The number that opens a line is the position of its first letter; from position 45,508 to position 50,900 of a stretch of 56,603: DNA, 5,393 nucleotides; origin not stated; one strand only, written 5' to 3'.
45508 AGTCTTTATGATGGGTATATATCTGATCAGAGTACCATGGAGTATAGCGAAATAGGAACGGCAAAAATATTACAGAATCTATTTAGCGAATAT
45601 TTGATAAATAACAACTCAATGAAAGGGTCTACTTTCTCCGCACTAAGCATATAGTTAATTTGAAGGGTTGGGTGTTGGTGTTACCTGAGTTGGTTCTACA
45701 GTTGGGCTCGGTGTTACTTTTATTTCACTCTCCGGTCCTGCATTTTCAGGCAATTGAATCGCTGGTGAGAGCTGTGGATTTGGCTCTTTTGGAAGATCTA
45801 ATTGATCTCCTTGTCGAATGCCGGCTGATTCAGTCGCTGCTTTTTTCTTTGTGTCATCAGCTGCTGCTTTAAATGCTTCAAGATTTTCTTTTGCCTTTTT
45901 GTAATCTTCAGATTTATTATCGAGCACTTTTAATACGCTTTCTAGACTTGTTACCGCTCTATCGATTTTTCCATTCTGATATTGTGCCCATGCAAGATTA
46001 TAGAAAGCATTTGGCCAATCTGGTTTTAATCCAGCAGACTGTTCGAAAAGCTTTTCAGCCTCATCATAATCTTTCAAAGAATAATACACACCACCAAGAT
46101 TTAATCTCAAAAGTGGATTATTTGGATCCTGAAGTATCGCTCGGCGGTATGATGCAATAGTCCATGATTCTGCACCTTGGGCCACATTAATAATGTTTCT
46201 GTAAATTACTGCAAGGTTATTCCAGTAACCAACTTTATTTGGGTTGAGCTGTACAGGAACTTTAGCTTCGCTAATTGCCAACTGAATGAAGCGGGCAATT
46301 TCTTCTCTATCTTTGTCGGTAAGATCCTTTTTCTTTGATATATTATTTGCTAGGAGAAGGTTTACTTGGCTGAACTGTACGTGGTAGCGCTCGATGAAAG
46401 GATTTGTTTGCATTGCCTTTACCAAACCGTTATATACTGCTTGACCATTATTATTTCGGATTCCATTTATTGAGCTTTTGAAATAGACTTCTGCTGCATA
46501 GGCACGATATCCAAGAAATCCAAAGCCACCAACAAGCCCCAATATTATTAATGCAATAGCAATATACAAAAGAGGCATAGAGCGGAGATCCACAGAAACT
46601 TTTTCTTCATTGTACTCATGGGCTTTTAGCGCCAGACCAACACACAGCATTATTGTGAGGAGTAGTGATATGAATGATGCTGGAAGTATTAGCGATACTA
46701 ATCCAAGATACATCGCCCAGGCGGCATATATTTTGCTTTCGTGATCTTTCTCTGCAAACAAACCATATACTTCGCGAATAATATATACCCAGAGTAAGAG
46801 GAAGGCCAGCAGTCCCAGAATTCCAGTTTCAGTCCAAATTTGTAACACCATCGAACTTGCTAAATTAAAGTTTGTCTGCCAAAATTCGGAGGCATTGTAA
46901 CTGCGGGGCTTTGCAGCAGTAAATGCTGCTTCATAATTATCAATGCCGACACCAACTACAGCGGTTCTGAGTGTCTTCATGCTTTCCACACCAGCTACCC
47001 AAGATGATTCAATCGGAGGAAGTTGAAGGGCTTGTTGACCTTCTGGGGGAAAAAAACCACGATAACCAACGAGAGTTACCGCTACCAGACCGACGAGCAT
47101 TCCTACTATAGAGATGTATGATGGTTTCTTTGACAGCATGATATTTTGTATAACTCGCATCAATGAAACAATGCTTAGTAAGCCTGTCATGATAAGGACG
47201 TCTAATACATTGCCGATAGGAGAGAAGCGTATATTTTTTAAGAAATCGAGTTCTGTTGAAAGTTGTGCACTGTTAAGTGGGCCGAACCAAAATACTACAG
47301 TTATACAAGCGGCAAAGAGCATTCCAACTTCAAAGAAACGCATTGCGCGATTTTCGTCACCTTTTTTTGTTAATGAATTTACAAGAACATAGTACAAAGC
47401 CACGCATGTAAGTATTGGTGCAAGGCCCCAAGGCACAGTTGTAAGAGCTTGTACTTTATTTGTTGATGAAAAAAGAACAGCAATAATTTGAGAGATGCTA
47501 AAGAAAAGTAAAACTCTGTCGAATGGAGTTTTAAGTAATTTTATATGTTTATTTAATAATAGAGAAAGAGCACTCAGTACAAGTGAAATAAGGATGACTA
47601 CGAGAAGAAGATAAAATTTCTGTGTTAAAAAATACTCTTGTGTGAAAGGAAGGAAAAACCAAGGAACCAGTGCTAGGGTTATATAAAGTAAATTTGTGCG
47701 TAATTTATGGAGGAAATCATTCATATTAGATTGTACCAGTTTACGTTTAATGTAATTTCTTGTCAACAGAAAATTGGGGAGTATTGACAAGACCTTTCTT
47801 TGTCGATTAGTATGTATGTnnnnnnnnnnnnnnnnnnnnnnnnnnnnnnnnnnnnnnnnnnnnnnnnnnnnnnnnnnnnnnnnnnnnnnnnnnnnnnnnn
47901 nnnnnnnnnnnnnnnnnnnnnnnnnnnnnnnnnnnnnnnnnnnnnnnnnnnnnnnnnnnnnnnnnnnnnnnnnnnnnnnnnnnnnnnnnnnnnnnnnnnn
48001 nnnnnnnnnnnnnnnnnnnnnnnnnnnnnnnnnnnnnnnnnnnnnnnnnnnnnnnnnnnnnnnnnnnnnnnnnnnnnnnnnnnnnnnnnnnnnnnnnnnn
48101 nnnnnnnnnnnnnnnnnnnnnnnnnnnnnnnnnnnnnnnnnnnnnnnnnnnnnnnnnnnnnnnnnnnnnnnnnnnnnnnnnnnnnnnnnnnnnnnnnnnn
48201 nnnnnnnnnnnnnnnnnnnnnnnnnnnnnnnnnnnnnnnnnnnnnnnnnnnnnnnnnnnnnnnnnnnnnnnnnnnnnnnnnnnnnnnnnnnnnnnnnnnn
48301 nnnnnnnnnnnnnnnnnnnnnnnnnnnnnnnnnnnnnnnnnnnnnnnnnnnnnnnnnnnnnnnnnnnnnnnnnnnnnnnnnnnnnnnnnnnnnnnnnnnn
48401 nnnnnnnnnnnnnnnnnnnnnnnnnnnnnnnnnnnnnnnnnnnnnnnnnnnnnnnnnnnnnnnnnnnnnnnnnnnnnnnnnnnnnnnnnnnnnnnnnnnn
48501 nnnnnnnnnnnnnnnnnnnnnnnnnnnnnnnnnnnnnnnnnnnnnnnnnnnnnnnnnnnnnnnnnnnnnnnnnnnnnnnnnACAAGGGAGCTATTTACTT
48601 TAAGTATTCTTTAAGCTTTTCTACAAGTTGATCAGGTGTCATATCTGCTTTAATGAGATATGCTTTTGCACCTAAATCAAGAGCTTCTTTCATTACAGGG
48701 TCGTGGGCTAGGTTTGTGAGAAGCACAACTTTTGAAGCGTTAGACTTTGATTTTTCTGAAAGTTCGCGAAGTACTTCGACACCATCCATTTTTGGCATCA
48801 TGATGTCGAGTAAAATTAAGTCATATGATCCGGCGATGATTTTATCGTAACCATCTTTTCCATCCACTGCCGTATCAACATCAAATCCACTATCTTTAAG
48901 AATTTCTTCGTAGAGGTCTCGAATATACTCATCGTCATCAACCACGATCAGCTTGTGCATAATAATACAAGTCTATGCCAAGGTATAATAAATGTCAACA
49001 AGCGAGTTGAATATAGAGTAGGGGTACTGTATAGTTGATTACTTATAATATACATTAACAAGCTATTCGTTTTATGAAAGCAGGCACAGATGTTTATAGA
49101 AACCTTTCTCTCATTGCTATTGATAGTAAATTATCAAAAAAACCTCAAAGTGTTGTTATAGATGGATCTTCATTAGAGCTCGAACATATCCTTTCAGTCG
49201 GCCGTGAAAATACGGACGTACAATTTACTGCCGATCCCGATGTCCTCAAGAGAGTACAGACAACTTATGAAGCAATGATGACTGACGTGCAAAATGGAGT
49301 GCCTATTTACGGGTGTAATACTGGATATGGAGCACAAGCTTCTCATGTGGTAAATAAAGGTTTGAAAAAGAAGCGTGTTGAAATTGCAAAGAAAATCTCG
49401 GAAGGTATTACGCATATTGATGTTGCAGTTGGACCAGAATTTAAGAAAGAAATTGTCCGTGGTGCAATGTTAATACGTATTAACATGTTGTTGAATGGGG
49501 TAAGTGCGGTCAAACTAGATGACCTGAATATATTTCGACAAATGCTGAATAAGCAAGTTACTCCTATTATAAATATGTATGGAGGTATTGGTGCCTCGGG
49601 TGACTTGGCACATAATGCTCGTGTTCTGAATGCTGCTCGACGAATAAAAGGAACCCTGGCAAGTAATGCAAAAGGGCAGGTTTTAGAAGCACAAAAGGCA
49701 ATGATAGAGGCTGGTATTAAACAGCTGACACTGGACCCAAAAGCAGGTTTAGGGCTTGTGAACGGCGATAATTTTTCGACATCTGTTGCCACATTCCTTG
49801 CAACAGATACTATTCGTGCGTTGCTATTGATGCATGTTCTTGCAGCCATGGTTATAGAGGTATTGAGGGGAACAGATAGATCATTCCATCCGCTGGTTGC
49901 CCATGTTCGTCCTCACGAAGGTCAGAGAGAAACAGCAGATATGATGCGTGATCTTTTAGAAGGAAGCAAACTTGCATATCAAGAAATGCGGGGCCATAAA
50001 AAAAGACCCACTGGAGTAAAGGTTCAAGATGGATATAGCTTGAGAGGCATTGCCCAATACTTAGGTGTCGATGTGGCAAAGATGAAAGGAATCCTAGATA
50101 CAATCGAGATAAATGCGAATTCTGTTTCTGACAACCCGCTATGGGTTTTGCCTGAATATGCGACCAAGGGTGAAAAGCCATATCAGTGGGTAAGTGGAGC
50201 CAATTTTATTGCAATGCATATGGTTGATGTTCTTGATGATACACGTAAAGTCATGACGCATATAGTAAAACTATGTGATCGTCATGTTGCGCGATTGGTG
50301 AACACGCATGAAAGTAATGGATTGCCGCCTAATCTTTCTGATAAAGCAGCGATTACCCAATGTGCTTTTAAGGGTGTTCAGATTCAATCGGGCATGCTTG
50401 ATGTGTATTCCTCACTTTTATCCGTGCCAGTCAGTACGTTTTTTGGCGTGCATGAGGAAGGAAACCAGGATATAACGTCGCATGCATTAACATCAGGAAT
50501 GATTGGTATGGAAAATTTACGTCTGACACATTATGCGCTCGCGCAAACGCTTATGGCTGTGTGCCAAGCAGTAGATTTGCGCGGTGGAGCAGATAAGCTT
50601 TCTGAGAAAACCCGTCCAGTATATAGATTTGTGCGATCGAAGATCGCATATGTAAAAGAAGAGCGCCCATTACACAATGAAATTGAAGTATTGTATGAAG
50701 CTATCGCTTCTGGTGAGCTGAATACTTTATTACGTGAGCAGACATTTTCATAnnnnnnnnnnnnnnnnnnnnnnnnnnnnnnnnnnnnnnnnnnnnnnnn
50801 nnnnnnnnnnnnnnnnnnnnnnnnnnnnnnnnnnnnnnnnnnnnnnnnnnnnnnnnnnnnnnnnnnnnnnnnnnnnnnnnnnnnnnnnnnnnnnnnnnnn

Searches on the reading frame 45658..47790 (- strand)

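Call 117: search_protein_families(library=pfam, proteins=[window:45658-47790:-], max_evalue=0.00001)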
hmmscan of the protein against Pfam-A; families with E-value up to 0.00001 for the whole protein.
window:45658-47790:- (711 aa): 11 families
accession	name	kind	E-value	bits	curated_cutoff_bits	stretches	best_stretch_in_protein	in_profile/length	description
PF14559.12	TPR_19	-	4.3e-14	53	25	2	573-636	5-67/68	Tetratricopeptide repeat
PF00515.34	TPR_1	-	4.8e-11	42.4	27.8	0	563-591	5-33/34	Tetratricopeptide repeat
PF13431.12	TPR_17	-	7.4e-11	41.9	24.4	0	548-579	2-33/34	Tetratricopeptide repeat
PF13414.12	TPR_11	-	8.5e-10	38.6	26.8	0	568-607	3-42/42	TPR repeat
PF13181.12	TPR_8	-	1.4e-09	37.8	25.7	0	563-591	5-33/34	Tetratricopeptide repeat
PF07719.23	TPR_2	-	4.1e-09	36.3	27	0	563-591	5-33/34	Tetratricopeptide repeat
PF13432.12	TPR_16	-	4.5e-09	37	32.7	0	546-591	18-63/65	Tetratricopeptide repeat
PF13424.12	TPR_12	-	6.3e-08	33.1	30.1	1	563-623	7-75/77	Tetratricopeptide repeat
PF13176.12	TPR_7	-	2.6e-07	30.6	27.9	0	563-589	3-29/36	Tetratricopeptide repeat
PF13374.12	TPR_10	-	3.4e-06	27.3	27.5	0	563-585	6-28/42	Tetratricopeptide repeat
PF13174.12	TPR_6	-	4.1e-06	27.5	26.3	0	595-621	2-28/33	Tetratricopeptide repeat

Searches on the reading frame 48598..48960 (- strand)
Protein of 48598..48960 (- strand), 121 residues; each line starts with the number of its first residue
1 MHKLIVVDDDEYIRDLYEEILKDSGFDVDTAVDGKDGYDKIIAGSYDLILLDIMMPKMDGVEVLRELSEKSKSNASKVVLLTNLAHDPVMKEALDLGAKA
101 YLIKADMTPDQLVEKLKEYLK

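Call 117: search_protein_families(library=pfam, proteins=[window:48598-48960:-], max_evalue=0.00001)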
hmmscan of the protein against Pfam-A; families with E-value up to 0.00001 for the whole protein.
window:48598-48960:- (121 aa): 1 family
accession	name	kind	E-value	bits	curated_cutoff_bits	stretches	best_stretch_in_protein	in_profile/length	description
PF00072.30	Response_reg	-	2.6e-25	89.2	30.2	1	5-116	2-110/111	Response regulator receiver domain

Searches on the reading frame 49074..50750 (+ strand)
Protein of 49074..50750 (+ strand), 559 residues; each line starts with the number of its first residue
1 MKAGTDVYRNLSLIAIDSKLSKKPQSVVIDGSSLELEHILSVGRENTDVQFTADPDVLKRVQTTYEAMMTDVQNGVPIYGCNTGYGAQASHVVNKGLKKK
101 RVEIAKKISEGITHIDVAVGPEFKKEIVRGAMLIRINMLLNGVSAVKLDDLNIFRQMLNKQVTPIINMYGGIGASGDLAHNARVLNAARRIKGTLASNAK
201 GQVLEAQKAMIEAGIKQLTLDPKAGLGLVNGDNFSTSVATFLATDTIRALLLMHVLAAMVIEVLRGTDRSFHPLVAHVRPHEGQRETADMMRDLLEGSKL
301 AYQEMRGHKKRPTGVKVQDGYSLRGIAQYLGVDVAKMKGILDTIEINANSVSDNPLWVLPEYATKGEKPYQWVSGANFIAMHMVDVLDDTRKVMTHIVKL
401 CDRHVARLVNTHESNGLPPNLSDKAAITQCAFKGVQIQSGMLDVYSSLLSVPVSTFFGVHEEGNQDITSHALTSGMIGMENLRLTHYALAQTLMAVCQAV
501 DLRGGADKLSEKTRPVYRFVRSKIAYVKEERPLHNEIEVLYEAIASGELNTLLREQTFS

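Call 117: search_protein_families(library=pfam, proteins=[window:49074-50750:+], max_evalue=0.00001)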
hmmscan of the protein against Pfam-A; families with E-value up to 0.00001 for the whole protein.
window:49074-50750:+ (559 aa): 1 family
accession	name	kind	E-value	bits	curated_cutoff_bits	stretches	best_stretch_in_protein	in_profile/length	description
PF00221.24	Lyase_aromatic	-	1.1e-107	361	27.3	1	34-521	1-465/466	Aromatic amino acid lyase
